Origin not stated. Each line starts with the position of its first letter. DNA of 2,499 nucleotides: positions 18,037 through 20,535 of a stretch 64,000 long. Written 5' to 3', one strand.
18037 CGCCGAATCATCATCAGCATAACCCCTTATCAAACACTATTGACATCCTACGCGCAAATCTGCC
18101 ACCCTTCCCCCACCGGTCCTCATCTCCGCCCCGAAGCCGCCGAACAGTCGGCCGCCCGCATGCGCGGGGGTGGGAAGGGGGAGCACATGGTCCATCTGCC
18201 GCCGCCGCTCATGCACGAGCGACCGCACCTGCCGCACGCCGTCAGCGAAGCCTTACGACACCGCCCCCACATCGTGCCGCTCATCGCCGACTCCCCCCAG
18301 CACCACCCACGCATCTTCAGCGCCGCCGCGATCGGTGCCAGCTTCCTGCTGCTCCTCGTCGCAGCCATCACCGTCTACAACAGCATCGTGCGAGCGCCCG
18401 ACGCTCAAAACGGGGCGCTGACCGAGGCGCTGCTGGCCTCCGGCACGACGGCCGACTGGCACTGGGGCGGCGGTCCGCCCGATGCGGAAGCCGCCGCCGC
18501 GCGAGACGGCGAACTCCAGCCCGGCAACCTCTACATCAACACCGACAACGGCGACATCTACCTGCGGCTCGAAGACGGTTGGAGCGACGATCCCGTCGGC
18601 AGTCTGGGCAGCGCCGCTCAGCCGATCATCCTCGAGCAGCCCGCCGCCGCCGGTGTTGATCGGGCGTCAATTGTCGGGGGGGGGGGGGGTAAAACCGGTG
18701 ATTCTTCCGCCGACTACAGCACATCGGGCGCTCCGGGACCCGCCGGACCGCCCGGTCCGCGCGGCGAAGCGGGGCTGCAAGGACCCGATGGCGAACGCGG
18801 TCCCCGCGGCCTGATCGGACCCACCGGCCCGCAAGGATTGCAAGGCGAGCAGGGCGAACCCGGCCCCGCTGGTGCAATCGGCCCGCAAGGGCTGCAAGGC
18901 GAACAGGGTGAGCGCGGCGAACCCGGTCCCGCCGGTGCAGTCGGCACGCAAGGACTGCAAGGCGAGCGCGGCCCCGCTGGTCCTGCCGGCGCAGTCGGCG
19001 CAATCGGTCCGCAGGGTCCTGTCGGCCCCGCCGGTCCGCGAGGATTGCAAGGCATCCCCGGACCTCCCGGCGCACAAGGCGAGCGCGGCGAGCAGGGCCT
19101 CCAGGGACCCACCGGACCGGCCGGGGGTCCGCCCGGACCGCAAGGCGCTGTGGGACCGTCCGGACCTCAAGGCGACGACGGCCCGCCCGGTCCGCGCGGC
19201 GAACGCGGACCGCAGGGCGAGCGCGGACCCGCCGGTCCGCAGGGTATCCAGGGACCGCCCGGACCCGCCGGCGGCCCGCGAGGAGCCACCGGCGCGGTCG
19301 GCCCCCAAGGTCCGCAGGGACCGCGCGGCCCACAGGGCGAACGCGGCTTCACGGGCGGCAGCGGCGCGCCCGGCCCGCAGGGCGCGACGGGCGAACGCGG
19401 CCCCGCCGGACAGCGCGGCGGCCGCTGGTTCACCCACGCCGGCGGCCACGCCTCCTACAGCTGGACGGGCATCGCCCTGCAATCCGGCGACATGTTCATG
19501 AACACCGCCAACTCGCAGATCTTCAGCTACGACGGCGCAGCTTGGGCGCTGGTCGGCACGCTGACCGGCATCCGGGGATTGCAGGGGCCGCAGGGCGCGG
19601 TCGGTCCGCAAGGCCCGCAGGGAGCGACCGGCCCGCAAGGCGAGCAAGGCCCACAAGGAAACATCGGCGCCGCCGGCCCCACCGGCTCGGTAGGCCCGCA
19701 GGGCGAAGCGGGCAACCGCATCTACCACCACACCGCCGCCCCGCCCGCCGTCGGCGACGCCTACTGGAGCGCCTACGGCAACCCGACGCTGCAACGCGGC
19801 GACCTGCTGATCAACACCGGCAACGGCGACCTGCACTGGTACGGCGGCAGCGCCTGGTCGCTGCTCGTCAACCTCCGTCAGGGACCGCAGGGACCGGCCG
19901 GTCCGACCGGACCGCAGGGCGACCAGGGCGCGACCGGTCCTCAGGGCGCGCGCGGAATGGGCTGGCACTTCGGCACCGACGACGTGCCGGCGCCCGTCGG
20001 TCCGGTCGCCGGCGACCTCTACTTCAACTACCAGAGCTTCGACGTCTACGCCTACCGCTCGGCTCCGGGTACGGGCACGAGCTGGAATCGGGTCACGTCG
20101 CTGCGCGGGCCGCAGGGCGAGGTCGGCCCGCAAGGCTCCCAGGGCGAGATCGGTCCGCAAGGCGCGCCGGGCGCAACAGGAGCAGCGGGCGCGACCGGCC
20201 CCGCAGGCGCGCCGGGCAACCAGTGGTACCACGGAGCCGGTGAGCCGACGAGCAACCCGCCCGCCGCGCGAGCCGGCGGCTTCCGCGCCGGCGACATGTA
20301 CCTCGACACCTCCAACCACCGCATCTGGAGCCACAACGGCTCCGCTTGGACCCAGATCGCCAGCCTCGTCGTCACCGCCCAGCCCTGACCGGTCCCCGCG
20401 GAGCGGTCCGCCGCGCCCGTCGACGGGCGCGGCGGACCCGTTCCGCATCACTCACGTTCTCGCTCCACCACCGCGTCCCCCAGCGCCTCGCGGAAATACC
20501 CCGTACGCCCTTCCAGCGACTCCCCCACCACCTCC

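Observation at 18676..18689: G14 homopolymer inside the collagen-like surface-protein gene: candidate slipped-strand phase-variation switch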

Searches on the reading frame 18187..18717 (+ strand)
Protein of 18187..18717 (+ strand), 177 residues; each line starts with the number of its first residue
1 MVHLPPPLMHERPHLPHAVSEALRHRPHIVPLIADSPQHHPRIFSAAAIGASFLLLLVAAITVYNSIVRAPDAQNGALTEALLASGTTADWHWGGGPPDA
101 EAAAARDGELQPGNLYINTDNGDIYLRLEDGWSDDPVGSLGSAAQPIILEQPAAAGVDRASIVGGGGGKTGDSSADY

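Call 10: find_homologous_proteins(query=window:18187-18717:+, max_evalue=0.001)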
Query window:18187-18717:+ (177 aa): 3 proteins with E <= 0.001 among 3014 candidates.
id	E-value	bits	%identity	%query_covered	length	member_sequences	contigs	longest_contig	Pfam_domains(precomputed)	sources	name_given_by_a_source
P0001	5.4e-94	331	89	94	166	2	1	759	-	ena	-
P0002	4.3e-79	282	77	95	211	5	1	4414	-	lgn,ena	-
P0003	5.6e-50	188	88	54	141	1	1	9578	-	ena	-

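Call 12: find_encoding_contigs(protein=P0002, flank=10000, max_places=6)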
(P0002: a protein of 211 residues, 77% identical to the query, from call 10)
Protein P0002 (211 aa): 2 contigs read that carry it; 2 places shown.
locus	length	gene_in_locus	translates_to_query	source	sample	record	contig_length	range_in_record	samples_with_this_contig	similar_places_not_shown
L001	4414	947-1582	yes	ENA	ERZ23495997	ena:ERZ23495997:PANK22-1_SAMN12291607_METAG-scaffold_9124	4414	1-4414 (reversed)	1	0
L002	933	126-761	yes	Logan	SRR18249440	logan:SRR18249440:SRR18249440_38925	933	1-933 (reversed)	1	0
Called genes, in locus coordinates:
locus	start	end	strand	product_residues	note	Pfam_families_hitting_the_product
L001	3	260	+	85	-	?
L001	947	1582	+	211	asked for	-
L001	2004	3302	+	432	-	-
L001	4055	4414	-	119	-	?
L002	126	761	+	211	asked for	-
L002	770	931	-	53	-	?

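Call 13: find_encoding_contigs(protein=P0003, flank=10000, max_places=6)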
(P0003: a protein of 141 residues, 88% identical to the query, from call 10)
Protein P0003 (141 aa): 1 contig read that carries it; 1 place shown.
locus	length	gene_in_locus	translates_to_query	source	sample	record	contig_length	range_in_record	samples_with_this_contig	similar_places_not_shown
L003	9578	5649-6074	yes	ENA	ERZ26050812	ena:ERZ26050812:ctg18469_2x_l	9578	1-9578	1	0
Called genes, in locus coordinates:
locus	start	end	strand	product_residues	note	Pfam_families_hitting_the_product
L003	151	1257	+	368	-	PF00089:Trypsin, PF13365:Trypsin_2, PF00595:PDZ, PF13180:PDZ_2, PF17820:PDZ_6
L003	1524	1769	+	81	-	-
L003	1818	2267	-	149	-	-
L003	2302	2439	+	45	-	PF13545:HTH_Crp_2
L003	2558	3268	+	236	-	PF03737:RraA-like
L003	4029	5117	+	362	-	PF05977:MFS_3, PF07690:MFS_1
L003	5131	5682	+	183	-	-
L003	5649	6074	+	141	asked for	-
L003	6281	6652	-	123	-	-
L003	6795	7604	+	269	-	PF01391:Collagen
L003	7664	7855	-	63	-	-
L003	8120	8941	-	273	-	PF00378:ECH_1, PF16113:ECH_2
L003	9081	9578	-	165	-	?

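Call 14: find_encoding_contigs(protein=P0001, flank=10000, max_places=6)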
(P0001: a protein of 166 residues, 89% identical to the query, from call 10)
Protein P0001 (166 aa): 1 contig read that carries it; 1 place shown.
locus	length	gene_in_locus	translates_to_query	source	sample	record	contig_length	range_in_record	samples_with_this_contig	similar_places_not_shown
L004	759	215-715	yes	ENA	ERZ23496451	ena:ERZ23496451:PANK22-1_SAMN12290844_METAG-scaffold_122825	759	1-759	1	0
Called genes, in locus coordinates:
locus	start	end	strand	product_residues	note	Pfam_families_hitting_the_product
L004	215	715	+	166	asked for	-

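Call 21: find_related_loci(query=A1, collection=metagenome_contigs, flank=4000)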
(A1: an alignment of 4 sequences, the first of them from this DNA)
Query A1 (167 aa) in metagenome_contigs; peptide patterns used: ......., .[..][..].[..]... (x = any residue, [..] = any of these).
248 stretches matched a pattern, but none encodes a relative of the query by tblastn (E <= 1e-3).

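Call 22: find_related_loci(query=A1, collection=genome_contigs, flank=10000)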
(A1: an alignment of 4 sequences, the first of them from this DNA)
Query A1 (167 aa) in genome_contigs; peptide patterns used: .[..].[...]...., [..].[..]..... (x = any residue, [..] = any of these).
89 stretches matched a pattern, but none encodes a relative of the query by tblastn (E <= 1e-3).

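Call 48: list_cluster_members(proteins=[P0001, P0002, P0003, P0004, P0005, P0007])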
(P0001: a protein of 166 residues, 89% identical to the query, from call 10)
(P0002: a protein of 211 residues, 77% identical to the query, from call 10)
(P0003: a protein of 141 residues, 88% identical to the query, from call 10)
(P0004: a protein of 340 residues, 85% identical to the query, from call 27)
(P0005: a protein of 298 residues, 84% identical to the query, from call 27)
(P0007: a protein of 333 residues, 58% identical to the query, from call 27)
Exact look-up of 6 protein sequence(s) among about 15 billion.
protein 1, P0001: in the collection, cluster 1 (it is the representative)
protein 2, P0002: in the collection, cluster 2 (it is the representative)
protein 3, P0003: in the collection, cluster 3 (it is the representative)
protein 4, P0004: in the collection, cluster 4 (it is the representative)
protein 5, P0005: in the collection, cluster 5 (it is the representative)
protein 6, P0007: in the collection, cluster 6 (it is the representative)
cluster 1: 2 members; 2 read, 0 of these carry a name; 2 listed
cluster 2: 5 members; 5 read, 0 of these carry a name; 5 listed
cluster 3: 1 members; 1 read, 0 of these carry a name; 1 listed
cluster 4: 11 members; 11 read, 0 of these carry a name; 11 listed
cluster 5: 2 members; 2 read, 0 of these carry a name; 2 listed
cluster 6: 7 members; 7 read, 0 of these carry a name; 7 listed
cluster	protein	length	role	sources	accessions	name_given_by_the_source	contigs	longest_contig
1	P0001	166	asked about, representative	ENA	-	-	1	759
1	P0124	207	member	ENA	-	-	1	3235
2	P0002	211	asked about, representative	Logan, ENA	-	-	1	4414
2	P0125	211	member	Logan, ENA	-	-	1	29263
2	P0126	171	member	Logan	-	-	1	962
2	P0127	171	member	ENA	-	-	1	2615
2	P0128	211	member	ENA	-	-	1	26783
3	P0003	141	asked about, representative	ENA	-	-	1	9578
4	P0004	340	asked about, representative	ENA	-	-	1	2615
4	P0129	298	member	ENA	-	-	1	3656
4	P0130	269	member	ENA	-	-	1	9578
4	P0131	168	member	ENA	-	-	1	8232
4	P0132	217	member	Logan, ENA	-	-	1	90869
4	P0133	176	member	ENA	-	-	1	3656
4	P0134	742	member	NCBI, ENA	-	-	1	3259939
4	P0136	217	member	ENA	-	-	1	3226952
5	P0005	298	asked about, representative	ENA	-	-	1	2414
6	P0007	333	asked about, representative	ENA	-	-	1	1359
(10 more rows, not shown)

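Call 51: find_encoding_contigs(protein=P0136, flank=6000, max_places=4)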
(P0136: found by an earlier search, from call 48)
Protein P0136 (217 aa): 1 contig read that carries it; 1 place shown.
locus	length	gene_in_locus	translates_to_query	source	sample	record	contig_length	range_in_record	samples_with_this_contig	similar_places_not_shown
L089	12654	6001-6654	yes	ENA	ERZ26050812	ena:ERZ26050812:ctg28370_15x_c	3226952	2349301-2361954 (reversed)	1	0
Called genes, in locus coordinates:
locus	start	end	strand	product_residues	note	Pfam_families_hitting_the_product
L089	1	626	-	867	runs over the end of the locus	PF04851:ResIII, PF00270:DEAD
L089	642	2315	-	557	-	PF01555:N6_N4_Mtase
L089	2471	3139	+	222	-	PF05685:Uma2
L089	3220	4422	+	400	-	PF02515:CoA_transf_3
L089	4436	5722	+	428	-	PF02515:CoA_transf_3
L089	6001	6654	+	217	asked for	-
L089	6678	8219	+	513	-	-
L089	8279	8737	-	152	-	-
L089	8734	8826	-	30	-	-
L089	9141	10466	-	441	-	PF05977:MFS_3, PF07690:MFS_1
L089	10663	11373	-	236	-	PF03737:RraA-like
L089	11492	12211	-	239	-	PF00027:cNMP_binding, PF13545:HTH_Crp_2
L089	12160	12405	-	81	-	-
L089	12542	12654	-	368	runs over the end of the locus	PF00089:Trypsin, PF13365:Trypsin_2, PF00595:PDZ, PF13180:PDZ_2, PF17820:PDZ_6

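Call 53: find_encoding_contigs(protein=P0125, flank=6000, max_places=6)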
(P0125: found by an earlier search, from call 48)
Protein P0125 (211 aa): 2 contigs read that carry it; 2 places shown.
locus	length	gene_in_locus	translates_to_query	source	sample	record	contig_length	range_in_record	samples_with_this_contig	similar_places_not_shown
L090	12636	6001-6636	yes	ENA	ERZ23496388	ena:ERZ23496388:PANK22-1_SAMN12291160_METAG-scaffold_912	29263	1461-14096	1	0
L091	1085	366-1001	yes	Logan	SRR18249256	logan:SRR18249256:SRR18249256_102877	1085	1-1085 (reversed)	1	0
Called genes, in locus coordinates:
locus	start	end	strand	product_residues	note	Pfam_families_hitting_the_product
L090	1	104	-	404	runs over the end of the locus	PF02515:CoA_transf_3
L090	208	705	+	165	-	-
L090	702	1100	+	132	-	PF01850:PIN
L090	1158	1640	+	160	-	-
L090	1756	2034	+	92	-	-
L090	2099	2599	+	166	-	-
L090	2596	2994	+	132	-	PF01850:PIN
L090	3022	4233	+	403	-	PF02515:CoA_transf_3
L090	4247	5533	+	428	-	PF02515:CoA_transf_3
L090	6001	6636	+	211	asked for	-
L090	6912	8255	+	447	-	-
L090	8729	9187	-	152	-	-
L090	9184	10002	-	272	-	PF00378:ECH_1, PF16113:ECH_2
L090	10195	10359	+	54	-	-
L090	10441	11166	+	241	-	PF00027:cNMP_binding, PF13545:HTH_Crp_2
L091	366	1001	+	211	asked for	-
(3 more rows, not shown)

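Call 70: search_dna_similar(query=window:18187-18675:+, collection=phages, mode=protein, max_evalue=0.001, max_rows=10)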
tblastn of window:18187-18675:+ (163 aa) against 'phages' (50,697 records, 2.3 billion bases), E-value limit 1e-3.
No match.

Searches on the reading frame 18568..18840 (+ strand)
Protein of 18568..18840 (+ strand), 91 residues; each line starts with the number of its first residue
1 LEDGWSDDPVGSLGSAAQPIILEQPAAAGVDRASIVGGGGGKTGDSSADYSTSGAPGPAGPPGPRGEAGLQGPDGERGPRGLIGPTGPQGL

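Call 74: find_homologous_proteins(query=window:18568-18840:+, max_evalue=0.001)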
Query window:18568-18840:+: 65 candidates shared short words with the query, none scored E <= 0.001.

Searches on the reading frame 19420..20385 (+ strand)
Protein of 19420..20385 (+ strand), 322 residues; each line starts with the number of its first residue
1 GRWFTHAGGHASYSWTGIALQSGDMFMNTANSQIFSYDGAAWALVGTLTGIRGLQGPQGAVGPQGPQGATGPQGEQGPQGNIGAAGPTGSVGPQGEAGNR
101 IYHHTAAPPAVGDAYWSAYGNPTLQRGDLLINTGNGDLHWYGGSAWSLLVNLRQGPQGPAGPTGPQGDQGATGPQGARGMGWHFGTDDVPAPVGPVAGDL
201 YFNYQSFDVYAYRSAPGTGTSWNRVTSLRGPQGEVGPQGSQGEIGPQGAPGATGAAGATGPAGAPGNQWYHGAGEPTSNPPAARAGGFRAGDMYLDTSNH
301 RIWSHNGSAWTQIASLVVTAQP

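Call 27: find_homologous_proteins(query=window:19420-20385:+, max_evalue=0.00001)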
Query window:19420-20385:+ (322 aa): 3202 proteins with E <= 0.00001 among 8000 candidates; the best 120 are listed.
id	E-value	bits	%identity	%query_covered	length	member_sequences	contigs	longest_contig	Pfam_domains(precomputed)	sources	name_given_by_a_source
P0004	1.2e-178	612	85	100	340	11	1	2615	PF01391.24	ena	-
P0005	4.3e-162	558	84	93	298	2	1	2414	PF01391.24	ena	-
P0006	2.8e-139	482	45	93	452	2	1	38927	PF01391.24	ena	-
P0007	1.9e-122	427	58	84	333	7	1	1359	PF01391.24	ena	-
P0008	8.4e-32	129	37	51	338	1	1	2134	PF01391.24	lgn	-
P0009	3.7e-30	123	38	77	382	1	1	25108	PF01391.24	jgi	jgi:hypothetical protein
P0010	1.5e-29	121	34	79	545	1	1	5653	PF01391.24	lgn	-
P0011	4.2e-29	120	30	83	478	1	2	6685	PF01391.24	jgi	-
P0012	4.2e-27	113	34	79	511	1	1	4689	PF01391.24,PF23657.2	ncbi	ncbi:MAG: hypothetical protein ACKO4Y_04885, partial [Flavobacteriales bacterium]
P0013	2.8e-26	111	36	75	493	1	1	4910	PF01391.24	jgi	jgi:hypothetical protein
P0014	6.5e-26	110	30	75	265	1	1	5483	PF01391.24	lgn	-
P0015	3.8e-25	107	37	93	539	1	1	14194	PF01391.24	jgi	jgi:hypothetical protein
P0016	6.3e-25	106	39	68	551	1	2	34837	PF01391.24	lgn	-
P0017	5.7e-24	103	36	74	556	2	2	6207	PF01391.24,PF13884.12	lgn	-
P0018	1.6e-23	102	36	78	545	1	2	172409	PF01391.24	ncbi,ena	-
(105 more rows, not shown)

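Call 29: find_encoding_contigs(protein=P0006, flank=10000, max_places=4)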
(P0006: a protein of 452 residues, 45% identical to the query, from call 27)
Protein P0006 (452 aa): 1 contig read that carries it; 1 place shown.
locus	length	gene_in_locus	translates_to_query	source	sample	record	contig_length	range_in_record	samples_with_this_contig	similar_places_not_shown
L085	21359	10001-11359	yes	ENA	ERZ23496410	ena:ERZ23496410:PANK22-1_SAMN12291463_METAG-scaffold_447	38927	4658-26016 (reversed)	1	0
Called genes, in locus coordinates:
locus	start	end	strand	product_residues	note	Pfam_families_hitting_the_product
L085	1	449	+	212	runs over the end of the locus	PF02643:DUF192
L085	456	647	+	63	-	-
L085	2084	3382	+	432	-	-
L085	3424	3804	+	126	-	-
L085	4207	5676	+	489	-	PF00370:FGGY_N, PF02782:FGGY_C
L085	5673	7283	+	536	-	PF00890:FAD_binding_2 (faint), PF01266:DAO, PF13450:NAD_binding_8 (weak), PF16901:DAO_C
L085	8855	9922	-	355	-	-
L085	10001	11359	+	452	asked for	PF01391:Collagen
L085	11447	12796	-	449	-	PF00202:Aminotran_3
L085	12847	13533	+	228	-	PF09335:VTT_dom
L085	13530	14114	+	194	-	PF01613:Flavin_Reduct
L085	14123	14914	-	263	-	PF00378:ECH_1, PF16113:ECH_2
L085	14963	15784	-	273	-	PF00106:adh_short, PF08659:KR, PF13561:adh_short_C2, PF23441:SDR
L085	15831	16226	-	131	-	-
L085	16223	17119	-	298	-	PF14267:DUF4357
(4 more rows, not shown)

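Call 30: find_encoding_contigs(protein=P0004, flank=5000, max_places=6)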
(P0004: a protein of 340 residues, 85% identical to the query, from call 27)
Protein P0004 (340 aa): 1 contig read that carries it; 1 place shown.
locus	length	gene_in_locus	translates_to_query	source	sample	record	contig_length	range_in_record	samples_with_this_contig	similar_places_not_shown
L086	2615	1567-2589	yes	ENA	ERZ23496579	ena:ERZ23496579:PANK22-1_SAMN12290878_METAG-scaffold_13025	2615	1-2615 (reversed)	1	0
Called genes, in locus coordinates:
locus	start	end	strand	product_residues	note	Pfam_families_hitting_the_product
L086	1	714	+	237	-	?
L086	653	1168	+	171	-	-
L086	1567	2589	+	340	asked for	PF01391:Collagen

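Call 31: find_encoding_contigs(protein=P0005, flank=5000, max_places=6)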
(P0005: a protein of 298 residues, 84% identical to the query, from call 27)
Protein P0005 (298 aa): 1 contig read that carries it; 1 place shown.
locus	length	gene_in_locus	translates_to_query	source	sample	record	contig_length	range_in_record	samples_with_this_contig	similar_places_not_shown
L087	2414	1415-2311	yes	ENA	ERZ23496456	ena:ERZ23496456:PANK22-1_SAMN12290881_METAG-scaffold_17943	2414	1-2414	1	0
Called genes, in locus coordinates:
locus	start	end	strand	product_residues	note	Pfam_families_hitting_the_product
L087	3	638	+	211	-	?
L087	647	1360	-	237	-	-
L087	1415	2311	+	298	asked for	PF01391:Collagen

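Call 32: find_encoding_contigs(protein=P0007, flank=5000, max_places=6)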
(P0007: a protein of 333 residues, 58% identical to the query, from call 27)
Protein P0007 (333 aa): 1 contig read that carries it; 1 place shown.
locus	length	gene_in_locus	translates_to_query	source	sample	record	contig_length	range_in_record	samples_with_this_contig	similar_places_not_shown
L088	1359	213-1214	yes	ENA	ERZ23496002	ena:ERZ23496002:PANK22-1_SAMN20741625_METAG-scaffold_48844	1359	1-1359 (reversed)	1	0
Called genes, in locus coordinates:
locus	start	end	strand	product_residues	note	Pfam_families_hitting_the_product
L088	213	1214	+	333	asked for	PF01391:Collagen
